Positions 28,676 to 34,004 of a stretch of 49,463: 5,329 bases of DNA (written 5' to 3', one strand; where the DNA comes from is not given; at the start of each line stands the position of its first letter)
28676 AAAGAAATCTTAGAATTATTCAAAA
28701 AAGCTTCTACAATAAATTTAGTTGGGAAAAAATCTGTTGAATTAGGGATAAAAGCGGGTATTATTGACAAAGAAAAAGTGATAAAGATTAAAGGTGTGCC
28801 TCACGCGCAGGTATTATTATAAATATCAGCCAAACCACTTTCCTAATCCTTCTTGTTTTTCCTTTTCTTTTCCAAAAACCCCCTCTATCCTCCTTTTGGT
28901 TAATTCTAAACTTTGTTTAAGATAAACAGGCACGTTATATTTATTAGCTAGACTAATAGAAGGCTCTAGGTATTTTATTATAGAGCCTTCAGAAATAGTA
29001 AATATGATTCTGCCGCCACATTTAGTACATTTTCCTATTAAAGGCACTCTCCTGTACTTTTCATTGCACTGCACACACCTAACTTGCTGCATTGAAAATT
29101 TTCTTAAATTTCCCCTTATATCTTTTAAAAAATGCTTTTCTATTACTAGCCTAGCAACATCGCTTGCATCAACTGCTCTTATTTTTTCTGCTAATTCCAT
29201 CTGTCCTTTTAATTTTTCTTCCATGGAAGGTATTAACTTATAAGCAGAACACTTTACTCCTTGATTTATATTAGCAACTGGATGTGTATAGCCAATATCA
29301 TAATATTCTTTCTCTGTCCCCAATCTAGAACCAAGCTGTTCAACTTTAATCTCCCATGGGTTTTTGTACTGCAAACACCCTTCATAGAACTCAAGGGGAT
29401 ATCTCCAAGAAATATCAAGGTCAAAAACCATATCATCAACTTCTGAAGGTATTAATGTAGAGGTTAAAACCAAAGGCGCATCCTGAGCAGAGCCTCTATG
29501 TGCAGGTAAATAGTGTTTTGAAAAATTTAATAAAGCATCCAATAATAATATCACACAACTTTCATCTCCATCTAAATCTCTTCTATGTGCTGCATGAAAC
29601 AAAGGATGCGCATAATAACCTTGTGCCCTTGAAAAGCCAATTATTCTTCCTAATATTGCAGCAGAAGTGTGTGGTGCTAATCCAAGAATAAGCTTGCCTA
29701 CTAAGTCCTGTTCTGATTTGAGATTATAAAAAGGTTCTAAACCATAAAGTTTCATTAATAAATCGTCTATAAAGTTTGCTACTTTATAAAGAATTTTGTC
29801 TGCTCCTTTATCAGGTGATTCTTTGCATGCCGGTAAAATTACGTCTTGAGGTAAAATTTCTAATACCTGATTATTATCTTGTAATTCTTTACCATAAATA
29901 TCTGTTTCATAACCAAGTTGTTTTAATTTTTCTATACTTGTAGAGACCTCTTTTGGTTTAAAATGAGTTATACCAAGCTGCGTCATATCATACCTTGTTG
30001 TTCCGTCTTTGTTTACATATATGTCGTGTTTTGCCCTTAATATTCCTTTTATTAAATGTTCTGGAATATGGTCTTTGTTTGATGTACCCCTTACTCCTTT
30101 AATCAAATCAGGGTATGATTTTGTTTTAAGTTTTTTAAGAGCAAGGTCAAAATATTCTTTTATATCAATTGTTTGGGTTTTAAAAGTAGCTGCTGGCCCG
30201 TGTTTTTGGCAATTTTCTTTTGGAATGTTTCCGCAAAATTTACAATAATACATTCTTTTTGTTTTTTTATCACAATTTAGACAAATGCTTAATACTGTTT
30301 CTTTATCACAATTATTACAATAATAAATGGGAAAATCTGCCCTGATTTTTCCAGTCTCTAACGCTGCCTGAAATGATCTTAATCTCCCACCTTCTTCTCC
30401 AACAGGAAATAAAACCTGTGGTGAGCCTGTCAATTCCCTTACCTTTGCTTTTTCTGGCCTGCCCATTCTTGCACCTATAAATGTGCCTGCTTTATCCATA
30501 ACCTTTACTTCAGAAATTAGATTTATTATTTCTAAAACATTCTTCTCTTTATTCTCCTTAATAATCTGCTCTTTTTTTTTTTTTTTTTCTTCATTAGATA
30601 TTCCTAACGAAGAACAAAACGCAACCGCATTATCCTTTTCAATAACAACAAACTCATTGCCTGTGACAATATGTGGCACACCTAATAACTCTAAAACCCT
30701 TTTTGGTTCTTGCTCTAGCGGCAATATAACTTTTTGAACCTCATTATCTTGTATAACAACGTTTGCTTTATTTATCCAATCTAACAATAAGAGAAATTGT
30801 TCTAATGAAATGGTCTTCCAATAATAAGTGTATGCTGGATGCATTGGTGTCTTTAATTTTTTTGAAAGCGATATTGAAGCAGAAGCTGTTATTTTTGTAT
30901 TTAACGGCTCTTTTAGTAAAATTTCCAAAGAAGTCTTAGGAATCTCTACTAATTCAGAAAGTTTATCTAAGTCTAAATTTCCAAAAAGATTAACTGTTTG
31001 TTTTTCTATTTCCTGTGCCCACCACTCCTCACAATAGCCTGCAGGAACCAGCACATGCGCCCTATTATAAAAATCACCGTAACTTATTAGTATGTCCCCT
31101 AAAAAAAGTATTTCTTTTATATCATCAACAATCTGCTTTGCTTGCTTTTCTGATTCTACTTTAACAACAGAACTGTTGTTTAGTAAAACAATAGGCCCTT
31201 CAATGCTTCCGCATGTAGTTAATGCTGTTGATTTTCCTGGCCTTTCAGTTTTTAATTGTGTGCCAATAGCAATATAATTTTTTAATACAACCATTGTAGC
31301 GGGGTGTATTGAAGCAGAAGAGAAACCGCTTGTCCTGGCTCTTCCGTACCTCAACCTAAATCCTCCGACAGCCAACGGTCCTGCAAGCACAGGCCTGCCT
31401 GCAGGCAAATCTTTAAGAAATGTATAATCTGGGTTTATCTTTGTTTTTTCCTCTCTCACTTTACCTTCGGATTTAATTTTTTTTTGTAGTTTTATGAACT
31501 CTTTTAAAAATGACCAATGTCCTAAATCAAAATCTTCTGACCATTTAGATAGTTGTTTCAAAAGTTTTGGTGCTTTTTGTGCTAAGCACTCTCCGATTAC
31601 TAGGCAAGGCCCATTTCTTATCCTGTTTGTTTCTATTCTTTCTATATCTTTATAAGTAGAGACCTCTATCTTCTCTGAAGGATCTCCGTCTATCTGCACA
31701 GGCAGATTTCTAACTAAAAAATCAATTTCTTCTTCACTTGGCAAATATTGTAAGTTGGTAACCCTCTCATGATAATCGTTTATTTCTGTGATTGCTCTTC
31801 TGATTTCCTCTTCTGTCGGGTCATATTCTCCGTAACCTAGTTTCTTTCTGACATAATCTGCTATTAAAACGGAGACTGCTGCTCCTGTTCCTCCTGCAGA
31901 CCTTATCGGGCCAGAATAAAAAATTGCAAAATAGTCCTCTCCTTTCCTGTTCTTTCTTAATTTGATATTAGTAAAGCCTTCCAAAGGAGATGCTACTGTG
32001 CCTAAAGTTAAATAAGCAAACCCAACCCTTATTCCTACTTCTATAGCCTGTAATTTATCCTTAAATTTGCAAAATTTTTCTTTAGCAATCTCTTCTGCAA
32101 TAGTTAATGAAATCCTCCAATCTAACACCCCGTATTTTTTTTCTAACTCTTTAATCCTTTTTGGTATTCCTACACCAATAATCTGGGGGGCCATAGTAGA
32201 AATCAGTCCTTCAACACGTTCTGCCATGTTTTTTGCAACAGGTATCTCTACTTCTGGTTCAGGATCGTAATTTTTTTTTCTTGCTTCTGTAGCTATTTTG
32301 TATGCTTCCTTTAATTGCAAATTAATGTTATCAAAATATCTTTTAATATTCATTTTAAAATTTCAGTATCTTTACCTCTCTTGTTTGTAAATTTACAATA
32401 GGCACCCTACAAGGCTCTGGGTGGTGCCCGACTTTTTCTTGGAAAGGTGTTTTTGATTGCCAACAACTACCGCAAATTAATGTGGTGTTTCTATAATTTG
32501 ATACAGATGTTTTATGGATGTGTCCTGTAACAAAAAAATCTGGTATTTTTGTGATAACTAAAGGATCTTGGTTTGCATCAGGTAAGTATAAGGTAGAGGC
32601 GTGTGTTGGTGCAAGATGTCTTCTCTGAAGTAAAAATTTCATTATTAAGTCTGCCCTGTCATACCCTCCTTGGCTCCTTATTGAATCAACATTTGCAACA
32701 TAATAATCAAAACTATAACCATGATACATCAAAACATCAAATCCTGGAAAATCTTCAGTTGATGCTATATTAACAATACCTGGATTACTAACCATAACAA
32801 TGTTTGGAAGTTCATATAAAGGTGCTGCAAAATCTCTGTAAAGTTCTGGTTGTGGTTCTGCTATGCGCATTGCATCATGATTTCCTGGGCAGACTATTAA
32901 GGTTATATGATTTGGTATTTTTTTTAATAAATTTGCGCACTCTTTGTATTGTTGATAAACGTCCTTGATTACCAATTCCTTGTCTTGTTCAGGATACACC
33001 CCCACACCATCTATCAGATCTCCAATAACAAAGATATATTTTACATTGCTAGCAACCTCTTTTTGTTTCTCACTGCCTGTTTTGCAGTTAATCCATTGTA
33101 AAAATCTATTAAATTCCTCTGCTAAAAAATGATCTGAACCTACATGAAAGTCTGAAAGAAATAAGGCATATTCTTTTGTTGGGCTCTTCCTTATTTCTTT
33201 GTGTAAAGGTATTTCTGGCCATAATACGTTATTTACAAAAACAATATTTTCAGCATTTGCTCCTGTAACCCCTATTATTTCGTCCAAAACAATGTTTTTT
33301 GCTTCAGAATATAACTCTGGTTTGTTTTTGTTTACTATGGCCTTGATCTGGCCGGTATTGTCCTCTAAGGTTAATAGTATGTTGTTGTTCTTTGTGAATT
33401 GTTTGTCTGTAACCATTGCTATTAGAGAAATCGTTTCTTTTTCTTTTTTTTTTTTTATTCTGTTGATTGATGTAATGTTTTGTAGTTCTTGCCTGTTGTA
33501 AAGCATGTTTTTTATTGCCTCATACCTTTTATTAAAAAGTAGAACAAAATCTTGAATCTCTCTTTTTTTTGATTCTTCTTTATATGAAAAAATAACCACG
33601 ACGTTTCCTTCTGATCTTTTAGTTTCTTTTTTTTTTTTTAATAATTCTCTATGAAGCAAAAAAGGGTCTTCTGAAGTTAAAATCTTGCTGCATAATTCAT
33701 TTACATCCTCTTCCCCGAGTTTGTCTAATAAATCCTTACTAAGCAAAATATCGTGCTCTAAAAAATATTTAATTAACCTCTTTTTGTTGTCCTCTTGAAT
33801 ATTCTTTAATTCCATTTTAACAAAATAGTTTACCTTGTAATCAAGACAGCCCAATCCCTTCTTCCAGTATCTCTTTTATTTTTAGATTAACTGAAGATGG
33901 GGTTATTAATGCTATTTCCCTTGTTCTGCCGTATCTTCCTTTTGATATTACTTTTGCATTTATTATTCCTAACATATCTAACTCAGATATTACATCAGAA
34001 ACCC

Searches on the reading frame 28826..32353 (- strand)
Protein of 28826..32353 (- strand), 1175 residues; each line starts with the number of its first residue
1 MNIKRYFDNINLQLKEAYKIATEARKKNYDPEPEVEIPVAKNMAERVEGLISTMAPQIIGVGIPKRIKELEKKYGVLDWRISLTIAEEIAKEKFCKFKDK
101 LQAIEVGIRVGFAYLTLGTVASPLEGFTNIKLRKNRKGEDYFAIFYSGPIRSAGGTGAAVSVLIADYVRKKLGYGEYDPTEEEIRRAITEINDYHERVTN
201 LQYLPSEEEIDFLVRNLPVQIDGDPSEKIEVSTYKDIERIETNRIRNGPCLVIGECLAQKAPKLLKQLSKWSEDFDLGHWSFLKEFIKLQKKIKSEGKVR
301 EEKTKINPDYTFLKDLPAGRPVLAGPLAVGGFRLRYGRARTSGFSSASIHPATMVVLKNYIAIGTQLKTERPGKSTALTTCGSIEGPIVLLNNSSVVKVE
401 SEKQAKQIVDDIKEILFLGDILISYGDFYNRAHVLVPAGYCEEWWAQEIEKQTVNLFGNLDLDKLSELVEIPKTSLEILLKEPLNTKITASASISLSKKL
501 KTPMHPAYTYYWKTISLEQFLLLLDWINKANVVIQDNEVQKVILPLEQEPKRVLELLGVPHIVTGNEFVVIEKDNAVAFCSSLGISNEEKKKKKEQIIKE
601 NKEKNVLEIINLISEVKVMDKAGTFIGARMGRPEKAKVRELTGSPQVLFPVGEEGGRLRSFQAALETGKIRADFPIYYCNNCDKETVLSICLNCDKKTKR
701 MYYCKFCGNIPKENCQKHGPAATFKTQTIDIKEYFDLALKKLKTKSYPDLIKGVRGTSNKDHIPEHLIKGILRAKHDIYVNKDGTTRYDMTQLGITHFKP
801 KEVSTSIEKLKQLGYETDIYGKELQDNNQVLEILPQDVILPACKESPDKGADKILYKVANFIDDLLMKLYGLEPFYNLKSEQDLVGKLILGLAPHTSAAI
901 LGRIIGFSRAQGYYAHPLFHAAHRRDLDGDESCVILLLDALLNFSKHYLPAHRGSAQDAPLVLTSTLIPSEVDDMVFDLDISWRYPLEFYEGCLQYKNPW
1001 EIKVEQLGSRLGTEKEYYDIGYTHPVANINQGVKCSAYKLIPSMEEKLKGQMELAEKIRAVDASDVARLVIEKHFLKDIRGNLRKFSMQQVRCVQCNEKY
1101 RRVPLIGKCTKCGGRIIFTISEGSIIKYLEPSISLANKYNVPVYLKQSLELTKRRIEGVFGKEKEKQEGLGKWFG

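Call 7: search_protein_families(library=pfam, proteins=[window:28826-32353:-])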
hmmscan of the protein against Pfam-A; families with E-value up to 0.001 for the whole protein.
window:28826-32353:- (1175 aa): 3 families
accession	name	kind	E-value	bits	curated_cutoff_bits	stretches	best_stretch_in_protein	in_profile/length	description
PF24844.1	PolC_DP2_central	-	6.6e-118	394.3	24.3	1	301-708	3-367/372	DNA polymerase II large subunit DP2, central domain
PF24846.1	PolC_DP2_cat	-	8.4e-118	393.1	24.3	1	748-1047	5-299/299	DNA polymerase II large subunit DP2, catalytic domain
PF03833.19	PolC_DP2_N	-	7e-90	301.3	24.3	1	5-288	1-270/271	DNA polymerase II large subunit DP2, N-terminal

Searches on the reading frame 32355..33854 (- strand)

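Call 7: search_protein_families(library=pfam, proteins=[window:32355-33854:-])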
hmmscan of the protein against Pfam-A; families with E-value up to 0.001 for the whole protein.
window:32355-33854:- (499 aa): 3 families
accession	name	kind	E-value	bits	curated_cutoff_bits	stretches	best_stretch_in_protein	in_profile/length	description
PF04042.21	DNA_pol_E_B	-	1.8e-11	44.3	29.1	1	231-445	2-203/210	DNA polymerase alpha/epsilon subunit B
PF00149.33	Metallophos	-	1.7e-10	42.1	21.5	1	231-448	4-190/191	Calcineurin-like phosphoesterase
PF01336.31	tRNA_anti-codon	-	3.2e-06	27.4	27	1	143-198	2-55/75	OB-fold nucleic acid binding domain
